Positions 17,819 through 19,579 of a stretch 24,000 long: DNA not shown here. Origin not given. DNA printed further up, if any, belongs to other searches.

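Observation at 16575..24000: Candidate acylated-glycolipid biosynthesis and export locus (3 acyltransferase-like genes, GT2, GT1, DrrAB exporter)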

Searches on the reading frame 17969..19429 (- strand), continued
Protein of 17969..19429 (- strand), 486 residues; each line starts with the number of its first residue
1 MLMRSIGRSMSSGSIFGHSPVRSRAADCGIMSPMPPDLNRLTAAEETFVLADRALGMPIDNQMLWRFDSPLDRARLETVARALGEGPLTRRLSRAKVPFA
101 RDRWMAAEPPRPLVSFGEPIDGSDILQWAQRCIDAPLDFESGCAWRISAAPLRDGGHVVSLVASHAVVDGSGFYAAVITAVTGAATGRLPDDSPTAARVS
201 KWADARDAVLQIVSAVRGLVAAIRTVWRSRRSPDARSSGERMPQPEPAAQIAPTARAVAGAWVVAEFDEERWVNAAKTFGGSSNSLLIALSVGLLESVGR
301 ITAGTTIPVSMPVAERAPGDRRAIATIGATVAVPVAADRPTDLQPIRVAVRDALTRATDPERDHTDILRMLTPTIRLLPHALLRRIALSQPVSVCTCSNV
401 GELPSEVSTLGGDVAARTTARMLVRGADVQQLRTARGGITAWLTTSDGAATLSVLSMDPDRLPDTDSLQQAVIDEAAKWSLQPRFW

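Call 32: list_cluster_members(proteins=[P0018, P0019, P0020, P0021, P0022, P0030, P0050, P0114, P0128, P0109])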
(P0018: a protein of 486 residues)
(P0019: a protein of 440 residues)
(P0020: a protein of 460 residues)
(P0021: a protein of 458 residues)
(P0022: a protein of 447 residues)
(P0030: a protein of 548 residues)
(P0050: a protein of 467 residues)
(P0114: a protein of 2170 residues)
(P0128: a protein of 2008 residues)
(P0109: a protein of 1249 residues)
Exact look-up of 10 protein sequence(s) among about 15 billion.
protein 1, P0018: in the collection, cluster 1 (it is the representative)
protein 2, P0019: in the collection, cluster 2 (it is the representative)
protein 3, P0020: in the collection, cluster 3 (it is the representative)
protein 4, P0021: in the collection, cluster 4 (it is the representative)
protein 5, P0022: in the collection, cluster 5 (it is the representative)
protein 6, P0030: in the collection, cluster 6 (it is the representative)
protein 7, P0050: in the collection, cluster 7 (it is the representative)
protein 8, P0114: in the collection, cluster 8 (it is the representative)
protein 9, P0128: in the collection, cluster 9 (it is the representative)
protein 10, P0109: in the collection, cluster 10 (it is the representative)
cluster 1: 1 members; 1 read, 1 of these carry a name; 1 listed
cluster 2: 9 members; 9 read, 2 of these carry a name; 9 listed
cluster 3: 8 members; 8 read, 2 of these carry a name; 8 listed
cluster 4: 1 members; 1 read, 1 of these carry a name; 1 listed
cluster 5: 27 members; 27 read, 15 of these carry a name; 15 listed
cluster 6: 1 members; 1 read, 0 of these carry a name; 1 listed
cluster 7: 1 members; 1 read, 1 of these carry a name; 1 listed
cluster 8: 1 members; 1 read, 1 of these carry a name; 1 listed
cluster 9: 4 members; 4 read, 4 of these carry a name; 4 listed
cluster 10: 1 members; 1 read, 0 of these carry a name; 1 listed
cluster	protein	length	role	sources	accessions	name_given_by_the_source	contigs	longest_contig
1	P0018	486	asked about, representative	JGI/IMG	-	diacylglycerol O-acyltransferase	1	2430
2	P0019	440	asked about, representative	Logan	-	-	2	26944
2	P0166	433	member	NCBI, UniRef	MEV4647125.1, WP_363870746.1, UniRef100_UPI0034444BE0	hypothetical protein [Saccharopolyspora sp. NPDC049357] | hypothetical protein n=1 Tax=Saccharopolyspora sp. NPDC049357 TaxID=3154507 ...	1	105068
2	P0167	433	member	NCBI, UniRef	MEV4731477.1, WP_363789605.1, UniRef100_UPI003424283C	hypothetical protein [Saccharopolyspora sp. NPDC049426] | hypothetical protein n=1 Tax=Saccharopolyspora sp. NPDC049426 TaxID=3155652 ...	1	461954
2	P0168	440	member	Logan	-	-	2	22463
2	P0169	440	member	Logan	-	-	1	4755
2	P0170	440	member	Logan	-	-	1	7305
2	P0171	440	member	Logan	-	-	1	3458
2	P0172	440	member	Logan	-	-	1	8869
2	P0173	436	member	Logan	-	-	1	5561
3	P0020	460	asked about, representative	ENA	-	-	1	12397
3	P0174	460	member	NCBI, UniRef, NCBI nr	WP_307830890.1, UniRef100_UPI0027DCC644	hypothetical protein [Rhodococcus sp. KRD162] | hypothetical protein n=1 Tax=Rhodococcus sp. KRD162 TaxID=2729725 RepID=UPI0027DCC644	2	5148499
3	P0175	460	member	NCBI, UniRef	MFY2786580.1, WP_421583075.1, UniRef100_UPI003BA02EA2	hypothetical protein [Rhodococcus sp. MALMAid1271] | hypothetical protein n=1 Tax=Rhodococcus sp. MALMAid1271 TaxID=3411744 RepID=UPI003BA02EA2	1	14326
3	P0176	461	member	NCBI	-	-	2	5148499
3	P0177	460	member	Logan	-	-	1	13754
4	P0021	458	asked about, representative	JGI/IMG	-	hypothetical protein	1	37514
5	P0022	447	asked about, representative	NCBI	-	-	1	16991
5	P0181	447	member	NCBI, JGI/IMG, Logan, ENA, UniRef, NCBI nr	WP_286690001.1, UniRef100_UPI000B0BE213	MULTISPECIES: hypothetical protein [unclassified Aeromicrobium] | hypothetical protein | hypothetical protein n=1 Tax=unclassified Aeromicrobium TaxID=2633570 RepID=UPI000B0BE213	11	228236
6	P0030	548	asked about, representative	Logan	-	-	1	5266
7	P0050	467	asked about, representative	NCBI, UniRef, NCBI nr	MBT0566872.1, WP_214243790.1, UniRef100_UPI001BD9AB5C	hypothetical protein [Williamsia sp. CHRR-6] | hypothetical protein n=1 Tax=Williamsia sp. CHRR-6 TaxID=2835871 RepID=UPI001BD9AB5C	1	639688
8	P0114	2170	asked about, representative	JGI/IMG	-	acyl transferase domain-containing protein/acyl-CoA synthetase (AMP-forming)/AMP-acid ...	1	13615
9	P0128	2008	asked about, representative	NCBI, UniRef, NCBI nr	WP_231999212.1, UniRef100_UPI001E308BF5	SDR family NAD(P)-dependent oxidoreductase [Mycobacterium sp. 1081908.1] | SDR family NAD(P)-dependent oxidoreductase n=1 Tax=Mycobacterium sp. 1081908.1 ...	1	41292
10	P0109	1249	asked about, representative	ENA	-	-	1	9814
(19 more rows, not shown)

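Call 33: find_encoding_contigs(protein=P0174, flank=10000, max_places=2)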
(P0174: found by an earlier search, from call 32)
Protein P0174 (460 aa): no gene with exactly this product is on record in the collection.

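Call 34: find_encoding_contigs(protein=P0050, flank=10000, max_places=2)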
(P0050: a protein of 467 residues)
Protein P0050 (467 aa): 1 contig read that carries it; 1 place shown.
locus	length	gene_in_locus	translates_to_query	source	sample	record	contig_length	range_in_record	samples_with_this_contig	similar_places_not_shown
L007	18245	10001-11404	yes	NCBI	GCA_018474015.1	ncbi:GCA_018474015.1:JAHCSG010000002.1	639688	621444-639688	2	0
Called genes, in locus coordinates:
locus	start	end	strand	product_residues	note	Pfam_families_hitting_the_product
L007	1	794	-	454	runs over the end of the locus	PF00668:Condensation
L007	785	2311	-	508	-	PF00668:Condensation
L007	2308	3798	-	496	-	PF00668:Condensation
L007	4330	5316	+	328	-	PF00005:ABC_tran, PF13304:AAA_21 (weak)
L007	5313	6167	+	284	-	PF01061:ABC2_membrane, PF12698:ABC2_membrane_3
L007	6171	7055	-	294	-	PF00535:Glycos_transf_2, PF10111:Glyco_tranf_2_2 (weak), PF13641:Glyco_tranf_2_3, PF13632:Glyco_trans_2_3 (faint)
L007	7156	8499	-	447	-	PF03033:Glyco_transf_28, PF06722:EryCIII-like_C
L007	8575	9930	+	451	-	-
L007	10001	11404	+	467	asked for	-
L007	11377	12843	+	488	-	-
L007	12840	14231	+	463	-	-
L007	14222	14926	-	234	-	PF02545:Maf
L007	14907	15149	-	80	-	PF13822:ACC_epsilon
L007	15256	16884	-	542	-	PF01039:Carboxyl_trans, PF03255:ACCA (weak)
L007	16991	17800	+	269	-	PF03099:BPL_LplA_LipB, PF02237:BPL_C (weak)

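Call 61: find_encoding_contigs(protein=P0181, flank=10000, max_places=1)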
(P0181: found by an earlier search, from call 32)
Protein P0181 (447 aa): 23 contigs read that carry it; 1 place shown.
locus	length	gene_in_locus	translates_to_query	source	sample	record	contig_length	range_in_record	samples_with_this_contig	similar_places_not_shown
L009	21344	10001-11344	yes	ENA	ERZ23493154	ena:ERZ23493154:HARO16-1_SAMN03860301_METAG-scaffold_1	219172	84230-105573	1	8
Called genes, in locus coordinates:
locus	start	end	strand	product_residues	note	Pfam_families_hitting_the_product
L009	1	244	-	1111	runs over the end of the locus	PF08379:Bact_transglu_N, PF01841:Transglut_core, PF09899:DUF2126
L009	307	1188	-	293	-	PF01148:CTP_transf_1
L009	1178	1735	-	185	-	PF01765:RRF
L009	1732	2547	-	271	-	PF00696:AA_kinase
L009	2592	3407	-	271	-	PF00889:EF_TS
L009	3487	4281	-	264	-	-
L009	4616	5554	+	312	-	PF01551:Peptidase_M23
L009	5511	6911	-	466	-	PF00668:Condensation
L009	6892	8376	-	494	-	PF00668:Condensation (weak)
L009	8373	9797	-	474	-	PF00668:Condensation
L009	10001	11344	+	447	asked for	-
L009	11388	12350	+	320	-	PF00005:ABC_tran, PF13304:AAA_21 (weak), PF13732:DrrA1-3_C (weak)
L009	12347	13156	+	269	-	PF01061:ABC2_membrane, PF12698:ABC2_membrane_3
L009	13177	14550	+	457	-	-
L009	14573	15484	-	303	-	PF02899:Phage_int_SAM_1, PF00589:Phage_integrase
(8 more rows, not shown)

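Call 62: find_encoding_contigs(protein=P0167, flank=10000, max_places=1)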
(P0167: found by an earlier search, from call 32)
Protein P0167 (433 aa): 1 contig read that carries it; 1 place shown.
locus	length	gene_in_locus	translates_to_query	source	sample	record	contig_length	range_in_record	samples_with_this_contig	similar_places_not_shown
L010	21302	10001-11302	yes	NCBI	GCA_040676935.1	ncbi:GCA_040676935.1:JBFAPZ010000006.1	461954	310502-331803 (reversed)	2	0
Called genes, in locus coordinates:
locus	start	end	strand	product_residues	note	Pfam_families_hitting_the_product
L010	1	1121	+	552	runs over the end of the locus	PF05960:DUF885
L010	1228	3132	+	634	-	PF00580:UvrD-helicase, PF13245:AAA_19, PF13604:AAA_30 (faint), PF13538:UvrD_C_2 (faint), PF13361:UvrD_C (weak)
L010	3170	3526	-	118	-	PF12680:SnoaL_2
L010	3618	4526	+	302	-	PF00126:HTH_1, PF03466:LysR_substrate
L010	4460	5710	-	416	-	PF00668:Condensation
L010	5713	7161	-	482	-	PF00668:Condensation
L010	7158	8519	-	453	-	PF00668:Condensation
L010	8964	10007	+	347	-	-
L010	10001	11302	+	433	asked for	-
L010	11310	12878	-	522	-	PF12849:PBP_like_2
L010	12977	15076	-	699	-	PF00486:Trans_reg_C (faint), PF03704:BTAD, PF13191:AAA_16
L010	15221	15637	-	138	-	PF06803:DUF1232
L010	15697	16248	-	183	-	PF20803:PaaX_M (faint), PF20229:ChrB_N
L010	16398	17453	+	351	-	PF01699:Na_Ca_ex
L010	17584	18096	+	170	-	-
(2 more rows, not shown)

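Call 63: find_encoding_contigs(protein=P0128, flank=10000, max_places=1)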
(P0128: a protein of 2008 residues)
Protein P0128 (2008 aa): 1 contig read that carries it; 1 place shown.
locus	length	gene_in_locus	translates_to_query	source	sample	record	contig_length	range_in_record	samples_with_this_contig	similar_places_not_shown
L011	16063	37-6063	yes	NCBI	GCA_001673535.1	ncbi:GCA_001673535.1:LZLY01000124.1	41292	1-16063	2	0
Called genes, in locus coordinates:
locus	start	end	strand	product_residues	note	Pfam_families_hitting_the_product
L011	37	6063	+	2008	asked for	PF00698:Acyl_transf_1, PF21089:PKS_DH_N, PF14765:PS-DH, PF22953:SpnB_Rossmann, PF00107:ADH_zinc_N, PF13602:ADH_zinc_N_2, PF00106:adh_short, PF08659:KR, +3 more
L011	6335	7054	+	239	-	PF05305:DUF732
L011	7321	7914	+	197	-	-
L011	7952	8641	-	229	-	PF01083:Cutinase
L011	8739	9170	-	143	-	PF00011:HSP20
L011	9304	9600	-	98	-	-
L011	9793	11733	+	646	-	-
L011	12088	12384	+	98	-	-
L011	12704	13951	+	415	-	PF00135:COesterase, PF20434:BD-FAE, PF07859:Abhydrolase_3, PF00326:Peptidase_S9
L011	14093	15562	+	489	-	PF03007:WS_DGAT_cat, PF06974:WS_DGAT_C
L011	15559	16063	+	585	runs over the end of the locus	PF00702:Hydrolase, PF12710:HAD, PF01553:Acyltransferase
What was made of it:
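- True Pfam WS/DGAT genes exist separately in actinobacterial genomes (for example L011, call 63).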

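Call 73: search_protein_families(library=pfam, alignment_id=A3, max_evalue=0.01)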
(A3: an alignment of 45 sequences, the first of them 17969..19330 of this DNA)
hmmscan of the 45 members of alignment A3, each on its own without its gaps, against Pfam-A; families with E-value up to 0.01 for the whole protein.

A. member 1, window:17969-19330:- (453 aa): 0 families

B. families by the number of members that match (of 45 scanned): 2 families
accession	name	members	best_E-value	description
PF03007.21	WS_DGAT_cat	2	2.3e-05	Wax ester synthase/diacylglycerol acyltransferase catalytic domain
PF02458.20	Transferase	1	0.0027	Transferase family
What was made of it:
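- On WS/DGAT (Pfam WS_DGAT_cat PF03007 + WS_DGAT_C PF06974), tested for A and B: Only 2 of 45 family relatives touch WS_DGAT_cat, best E 2.3e-5 (call 73).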

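Call 74: search_solved_structures(query=A3, max_evalue=1, show_alignments=0)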
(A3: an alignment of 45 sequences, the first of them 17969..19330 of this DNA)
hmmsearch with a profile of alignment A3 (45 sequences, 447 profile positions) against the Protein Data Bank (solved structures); distinct sequences matched with E-value up to 1: 10.
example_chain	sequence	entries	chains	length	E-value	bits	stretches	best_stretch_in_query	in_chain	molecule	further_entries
6chj_A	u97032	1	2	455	1.9e-08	36.8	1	10-363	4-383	Diacylglycerol O-acyltransferase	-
6oyf_A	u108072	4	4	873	2.3e-07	33.3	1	56-326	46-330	Txo1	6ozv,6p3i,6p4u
6p1j_A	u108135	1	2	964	6.7e-06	28.5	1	56-325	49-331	Txo2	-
8s6l_A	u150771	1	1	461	0.0013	20.9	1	35-363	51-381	Phthiocerol/phthiodiolone dimycocerosyl transferase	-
5u89_A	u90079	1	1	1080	0.023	16.8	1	77-285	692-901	Amino acid adenylation domain protein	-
6ta8_A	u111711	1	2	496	0.025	16.7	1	100-184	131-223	Tyrocidine synthase 2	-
5oei_A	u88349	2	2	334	0.032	16.3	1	371-442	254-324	Uncharacterized protein family UPF0065:Tat pathway signal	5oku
8jbr_A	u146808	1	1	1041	0.16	14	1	90-151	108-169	McyA protein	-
7cys_A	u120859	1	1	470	0.22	13.6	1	117-161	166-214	Agmatine coumaroyltransferase-1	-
22it_A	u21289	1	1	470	0.7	11.9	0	97-156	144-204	Caffeoyltransferase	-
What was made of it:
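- Tried and rejected: The 45-sequence profile was needed to see WS/DGAT (call 74).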

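Call 75: search_solved_structures(query=A3, max_evalue=0.000001, show_alignments=1)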
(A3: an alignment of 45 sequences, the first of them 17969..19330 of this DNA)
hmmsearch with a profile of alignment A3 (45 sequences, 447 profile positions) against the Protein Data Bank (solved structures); distinct sequences matched with E-value up to 0.000001: 2.
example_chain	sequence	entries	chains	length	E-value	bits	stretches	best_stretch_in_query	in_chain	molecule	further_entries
6chj_A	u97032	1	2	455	1.9e-08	36.8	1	10-363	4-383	Diacylglycerol O-acyltransferase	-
6oyf_A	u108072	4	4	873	2.3e-07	33.3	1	56-326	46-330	Txo1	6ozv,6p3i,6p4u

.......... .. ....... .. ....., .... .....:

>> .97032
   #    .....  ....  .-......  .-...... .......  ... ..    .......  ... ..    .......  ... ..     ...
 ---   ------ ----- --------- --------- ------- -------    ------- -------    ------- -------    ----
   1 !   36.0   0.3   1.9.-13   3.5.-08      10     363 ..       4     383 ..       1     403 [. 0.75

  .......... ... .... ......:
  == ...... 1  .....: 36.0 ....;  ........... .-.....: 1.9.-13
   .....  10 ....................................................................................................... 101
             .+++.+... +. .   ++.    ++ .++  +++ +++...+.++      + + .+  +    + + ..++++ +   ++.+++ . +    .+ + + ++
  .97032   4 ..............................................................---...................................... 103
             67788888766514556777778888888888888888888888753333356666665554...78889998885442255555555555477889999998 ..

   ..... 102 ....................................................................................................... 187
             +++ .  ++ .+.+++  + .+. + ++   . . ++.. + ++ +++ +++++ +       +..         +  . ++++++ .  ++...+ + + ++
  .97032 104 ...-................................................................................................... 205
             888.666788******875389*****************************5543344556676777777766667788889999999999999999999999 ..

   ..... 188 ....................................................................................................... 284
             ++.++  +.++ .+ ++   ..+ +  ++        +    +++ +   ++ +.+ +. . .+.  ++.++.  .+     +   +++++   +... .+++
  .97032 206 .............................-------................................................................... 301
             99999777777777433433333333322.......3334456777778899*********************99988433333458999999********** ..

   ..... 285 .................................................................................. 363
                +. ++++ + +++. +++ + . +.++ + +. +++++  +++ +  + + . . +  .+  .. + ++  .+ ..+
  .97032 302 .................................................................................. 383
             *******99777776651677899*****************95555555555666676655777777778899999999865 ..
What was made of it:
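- On WS/DGAT, tested for A and B: They align on HHSLVDG of 6chj (call 75). GGTsNS/GTTVND, PVstR/PVSLR and SNlG/SNVPG are aligned (calls 74, 75).
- Closest known: WS/DGAT. Same: The catalytic His-x3-Asp-Gly, PVSxR and SNxG motifs align (call 75).
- Checked: In the profile alignment the motif lies on the catalytic HHxxxDG of a solved WS/DGAT (call 75).
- The 45-member profile hits WS/DGAT 6chj at E 1.9e-8 over 354 profile positions, with HHxxxDG, the NS/ND motif, PVSxR and SNxG aligned (calls 74, 75). The nearest solved sequence relative of A/B is a wax ester synthase/DGAT (calls 74, 75).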

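Call 76: find_encoding_contigs(protein=P0176, flank=10000, max_places=1)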
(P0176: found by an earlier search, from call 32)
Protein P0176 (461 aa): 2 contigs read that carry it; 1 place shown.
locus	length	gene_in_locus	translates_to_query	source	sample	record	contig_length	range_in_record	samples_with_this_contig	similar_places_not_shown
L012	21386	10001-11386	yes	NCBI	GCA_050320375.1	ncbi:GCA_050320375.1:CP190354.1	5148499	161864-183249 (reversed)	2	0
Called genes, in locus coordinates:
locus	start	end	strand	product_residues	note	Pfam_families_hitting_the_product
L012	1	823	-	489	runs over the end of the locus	PF00668:Condensation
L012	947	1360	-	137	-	PF02657:SufE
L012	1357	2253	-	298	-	PF00581:Rhodanese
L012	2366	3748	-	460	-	PF00668:Condensation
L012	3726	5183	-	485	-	PF00668:Condensation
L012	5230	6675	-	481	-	PF00668:Condensation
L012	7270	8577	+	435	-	-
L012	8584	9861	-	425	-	PF03033:Glyco_transf_28 (weak), PF06722:EryCIII-like_C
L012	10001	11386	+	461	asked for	-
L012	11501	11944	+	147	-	PF00258:Flavodoxin_1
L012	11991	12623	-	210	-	PF02545:Maf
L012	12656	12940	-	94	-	PF13822:ACC_epsilon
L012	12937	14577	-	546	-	PF01039:Carboxyl_trans, PF03255:ACCA (weak)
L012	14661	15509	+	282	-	PF03099:BPL_LplA_LipB, PF16917:BPL_LplA_LipB_2 (weak), PF02237:BPL_C (weak)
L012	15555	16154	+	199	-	PF03703:bPH_2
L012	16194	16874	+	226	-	PF00072:Response_reg, PF00486:Trans_reg_C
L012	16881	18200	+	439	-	PF02518:HATPase_c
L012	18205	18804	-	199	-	PF04138:GtrA_DPMS_TM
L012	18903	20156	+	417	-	PF22660:RS_preATP-grasp-like, PF02786:CPSase_L_D2, PF02222:ATP-grasp, PF17769:PurK_C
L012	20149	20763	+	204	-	PF00731:AIRC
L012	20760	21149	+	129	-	-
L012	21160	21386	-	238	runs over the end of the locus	-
